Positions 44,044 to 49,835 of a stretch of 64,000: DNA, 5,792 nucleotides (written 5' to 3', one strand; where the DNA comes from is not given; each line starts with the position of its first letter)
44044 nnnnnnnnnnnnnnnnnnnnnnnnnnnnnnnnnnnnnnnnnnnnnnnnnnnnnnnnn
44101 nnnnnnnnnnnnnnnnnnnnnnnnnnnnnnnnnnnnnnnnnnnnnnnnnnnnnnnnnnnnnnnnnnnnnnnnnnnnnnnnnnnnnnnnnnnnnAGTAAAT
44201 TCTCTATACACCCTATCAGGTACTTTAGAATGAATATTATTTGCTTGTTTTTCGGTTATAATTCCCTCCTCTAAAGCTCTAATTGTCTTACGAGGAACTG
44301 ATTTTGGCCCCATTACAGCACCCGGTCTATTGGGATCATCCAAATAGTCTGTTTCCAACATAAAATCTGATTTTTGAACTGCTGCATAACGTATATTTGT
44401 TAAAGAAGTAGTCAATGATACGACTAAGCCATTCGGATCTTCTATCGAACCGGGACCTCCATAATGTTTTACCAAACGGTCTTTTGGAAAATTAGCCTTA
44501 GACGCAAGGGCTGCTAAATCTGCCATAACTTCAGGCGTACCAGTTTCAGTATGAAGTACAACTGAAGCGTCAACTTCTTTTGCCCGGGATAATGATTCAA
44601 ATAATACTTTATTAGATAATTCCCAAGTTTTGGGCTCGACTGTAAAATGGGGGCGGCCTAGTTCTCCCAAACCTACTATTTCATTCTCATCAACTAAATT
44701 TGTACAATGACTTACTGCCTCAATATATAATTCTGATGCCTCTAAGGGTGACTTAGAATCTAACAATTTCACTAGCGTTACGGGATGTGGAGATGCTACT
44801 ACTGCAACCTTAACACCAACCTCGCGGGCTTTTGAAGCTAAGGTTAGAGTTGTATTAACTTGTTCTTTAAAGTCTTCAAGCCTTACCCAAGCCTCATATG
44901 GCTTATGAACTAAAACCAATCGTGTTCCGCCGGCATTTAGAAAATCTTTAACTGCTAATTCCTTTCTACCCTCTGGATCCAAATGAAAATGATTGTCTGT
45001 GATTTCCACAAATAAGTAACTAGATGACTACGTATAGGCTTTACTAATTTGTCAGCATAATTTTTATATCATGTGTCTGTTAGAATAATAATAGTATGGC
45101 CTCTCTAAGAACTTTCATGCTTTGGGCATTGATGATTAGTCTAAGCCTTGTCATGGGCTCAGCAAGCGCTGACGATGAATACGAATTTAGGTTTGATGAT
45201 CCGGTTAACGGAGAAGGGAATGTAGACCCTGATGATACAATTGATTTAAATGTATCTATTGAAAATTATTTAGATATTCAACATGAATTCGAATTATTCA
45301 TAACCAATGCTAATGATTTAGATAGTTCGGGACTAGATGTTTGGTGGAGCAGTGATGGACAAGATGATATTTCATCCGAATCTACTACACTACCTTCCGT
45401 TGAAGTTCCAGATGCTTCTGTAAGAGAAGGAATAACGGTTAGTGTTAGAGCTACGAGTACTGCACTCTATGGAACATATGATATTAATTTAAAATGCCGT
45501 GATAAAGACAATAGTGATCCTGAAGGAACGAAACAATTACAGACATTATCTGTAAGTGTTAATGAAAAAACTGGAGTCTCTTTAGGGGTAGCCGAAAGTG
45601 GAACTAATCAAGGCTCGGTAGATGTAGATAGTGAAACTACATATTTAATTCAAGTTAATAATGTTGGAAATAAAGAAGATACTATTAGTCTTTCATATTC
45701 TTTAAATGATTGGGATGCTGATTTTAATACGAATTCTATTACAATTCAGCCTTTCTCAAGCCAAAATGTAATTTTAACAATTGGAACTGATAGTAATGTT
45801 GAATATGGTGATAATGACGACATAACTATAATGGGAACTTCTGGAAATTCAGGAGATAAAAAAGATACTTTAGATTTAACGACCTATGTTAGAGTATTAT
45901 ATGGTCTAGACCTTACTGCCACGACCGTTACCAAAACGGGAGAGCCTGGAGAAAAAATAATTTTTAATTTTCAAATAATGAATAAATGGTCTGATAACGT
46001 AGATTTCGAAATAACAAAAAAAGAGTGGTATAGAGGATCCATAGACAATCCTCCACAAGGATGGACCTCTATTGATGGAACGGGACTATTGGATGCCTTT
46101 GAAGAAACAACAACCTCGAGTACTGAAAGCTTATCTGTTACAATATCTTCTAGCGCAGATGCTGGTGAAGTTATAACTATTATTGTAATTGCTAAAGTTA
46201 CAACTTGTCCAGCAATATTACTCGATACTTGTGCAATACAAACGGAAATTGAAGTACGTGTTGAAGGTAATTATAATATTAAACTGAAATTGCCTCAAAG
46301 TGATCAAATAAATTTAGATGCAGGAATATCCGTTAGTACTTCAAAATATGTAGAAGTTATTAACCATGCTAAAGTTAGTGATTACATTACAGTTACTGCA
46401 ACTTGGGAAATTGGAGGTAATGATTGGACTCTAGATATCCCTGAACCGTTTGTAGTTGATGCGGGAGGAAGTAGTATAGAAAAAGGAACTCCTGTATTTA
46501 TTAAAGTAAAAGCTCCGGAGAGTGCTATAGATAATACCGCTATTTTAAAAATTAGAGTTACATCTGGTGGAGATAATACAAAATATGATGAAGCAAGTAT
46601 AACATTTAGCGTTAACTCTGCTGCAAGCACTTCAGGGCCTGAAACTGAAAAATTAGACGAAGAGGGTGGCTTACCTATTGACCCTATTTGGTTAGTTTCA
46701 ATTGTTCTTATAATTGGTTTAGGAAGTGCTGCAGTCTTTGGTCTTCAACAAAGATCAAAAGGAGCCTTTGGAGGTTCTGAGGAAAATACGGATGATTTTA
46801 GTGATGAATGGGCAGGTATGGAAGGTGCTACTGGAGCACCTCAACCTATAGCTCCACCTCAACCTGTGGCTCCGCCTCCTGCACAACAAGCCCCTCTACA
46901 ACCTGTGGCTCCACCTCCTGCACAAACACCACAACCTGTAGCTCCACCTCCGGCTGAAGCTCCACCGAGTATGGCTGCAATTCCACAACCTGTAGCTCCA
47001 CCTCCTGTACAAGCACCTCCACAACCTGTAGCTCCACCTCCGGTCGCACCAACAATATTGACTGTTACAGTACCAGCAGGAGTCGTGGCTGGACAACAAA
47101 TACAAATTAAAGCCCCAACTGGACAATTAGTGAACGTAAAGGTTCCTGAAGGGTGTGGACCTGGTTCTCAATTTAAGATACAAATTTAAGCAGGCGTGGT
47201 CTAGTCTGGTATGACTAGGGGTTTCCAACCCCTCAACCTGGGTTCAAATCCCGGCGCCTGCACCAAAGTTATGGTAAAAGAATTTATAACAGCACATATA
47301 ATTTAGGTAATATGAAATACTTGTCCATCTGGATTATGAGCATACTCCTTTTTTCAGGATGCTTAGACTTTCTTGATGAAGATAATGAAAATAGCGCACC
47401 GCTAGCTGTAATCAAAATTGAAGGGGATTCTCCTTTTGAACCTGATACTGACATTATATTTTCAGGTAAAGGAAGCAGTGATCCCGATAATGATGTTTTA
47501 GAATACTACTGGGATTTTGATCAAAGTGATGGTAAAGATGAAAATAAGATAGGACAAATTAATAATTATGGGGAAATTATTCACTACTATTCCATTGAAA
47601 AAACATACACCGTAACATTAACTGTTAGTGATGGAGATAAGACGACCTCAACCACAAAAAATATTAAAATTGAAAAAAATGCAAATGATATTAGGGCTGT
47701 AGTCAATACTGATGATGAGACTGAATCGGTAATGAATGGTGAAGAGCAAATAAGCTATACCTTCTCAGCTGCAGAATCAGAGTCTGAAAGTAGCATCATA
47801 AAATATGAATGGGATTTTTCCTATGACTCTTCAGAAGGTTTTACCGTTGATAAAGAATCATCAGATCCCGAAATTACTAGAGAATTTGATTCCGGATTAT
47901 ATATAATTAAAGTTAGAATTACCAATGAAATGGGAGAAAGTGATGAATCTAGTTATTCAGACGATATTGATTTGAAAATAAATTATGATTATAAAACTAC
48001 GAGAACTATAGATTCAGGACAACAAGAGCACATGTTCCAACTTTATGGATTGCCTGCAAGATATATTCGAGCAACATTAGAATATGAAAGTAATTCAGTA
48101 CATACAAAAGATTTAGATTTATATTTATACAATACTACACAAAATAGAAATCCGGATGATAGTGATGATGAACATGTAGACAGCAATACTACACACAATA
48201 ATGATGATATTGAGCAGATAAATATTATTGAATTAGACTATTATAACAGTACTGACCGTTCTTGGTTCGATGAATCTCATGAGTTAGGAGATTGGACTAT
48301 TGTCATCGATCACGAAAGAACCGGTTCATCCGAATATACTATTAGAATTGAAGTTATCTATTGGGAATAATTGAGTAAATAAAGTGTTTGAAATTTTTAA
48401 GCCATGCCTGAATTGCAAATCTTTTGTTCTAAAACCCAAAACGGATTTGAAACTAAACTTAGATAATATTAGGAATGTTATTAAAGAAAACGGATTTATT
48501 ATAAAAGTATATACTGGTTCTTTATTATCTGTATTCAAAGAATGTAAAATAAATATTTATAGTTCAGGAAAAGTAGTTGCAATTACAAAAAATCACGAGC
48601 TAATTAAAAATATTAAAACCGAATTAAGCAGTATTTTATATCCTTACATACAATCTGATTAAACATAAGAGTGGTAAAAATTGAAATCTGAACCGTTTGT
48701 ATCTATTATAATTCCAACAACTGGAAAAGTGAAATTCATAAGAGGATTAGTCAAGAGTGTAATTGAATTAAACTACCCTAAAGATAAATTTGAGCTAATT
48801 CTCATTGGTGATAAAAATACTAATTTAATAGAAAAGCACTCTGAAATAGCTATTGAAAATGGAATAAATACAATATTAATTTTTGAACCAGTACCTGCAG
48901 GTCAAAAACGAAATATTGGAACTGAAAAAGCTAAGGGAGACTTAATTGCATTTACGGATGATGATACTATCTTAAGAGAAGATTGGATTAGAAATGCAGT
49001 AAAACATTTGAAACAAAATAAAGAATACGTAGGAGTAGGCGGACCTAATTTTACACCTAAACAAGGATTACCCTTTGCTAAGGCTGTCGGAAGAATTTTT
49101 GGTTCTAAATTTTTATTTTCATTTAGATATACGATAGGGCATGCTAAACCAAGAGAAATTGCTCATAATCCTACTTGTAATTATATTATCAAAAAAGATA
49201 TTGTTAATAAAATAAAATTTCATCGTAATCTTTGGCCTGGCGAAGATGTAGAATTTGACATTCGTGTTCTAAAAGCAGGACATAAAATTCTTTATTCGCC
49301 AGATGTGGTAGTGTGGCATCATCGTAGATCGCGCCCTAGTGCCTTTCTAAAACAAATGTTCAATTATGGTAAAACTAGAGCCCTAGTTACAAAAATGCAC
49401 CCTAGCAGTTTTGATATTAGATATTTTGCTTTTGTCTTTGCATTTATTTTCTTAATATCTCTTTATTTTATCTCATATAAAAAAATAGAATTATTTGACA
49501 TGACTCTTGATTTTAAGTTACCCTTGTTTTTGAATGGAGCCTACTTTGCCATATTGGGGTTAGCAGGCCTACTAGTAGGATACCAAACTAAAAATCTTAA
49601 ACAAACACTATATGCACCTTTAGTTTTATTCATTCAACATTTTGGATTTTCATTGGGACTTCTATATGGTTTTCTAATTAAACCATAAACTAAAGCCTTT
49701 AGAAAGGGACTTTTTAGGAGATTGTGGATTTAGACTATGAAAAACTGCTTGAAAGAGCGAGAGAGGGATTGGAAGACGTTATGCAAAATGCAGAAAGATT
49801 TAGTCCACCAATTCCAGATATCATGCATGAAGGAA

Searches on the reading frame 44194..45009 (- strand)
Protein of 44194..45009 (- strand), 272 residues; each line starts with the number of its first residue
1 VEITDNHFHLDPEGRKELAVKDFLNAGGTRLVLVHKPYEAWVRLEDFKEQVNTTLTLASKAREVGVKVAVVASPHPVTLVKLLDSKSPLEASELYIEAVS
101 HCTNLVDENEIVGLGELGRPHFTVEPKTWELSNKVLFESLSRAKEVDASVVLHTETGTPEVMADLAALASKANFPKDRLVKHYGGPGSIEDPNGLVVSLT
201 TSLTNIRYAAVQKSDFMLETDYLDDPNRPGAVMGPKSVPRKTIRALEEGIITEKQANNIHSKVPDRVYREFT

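Call 67: search_protein_families(library=pfam, proteins=[window:44194-45009:-], max_evalue=0.001)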
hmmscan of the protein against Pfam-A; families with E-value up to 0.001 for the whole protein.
window:44194-45009:- (272 aa): 1 family
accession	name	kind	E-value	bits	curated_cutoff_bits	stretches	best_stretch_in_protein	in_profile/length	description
PF01026.27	TatD_DNase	-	3.9e-23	82.6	27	1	4-268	1-252/253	TatD related DNase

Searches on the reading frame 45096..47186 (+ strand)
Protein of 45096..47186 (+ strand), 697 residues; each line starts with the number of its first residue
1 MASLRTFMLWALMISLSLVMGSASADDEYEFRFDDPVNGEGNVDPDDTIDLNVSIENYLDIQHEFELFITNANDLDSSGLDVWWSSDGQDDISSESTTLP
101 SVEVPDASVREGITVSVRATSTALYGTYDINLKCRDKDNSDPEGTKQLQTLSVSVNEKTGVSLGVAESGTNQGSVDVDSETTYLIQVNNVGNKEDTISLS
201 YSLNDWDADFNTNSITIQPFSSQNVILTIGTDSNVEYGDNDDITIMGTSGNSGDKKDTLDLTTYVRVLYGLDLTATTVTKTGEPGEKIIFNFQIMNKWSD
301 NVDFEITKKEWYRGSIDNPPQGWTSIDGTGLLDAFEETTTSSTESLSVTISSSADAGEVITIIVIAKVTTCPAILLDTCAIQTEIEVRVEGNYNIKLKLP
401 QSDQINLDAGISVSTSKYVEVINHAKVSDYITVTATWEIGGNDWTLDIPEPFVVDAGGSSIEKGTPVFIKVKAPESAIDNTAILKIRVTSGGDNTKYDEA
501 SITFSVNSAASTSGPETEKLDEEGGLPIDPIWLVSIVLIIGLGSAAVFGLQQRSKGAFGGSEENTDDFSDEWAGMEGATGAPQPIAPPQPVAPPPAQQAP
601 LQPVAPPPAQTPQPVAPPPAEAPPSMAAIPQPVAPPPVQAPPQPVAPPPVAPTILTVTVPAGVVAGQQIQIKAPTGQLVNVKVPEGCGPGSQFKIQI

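Call 67: search_protein_families(library=pfam, proteins=[window:45096-47186:+], max_evalue=0.001)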
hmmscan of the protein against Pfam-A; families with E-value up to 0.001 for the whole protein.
window:45096-47186:+ (697 aa): 1 family
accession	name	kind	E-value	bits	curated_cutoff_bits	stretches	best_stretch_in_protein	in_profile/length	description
PF11614.14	FixG_C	-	0.00052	20.6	25.6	0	182-248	34-102/119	IG-like fold at C-terminal of FixG, putative oxidoreductase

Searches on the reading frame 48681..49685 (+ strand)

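Call 67: search_protein_families(library=pfam, proteins=[window:48681-49685:+], max_evalue=0.001)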
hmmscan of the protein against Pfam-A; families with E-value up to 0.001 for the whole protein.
window:48681-49685:+ (335 aa): 3 families
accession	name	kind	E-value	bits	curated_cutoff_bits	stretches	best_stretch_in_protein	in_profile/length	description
PF00535.33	Glycos_transf_2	-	1.2e-15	58.3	23.3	1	8-178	1-167/168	Glycosyl transferase family 2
PF13641.12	Glyco_tranf_2_3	-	8.9e-15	55.8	27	1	7-227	3-225/230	Glycosyltransferase like family 2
PF13632.12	Glyco_trans_2_3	-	1.3e-08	35.3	27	1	89-289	2-183/198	Glycosyl transferase family group 2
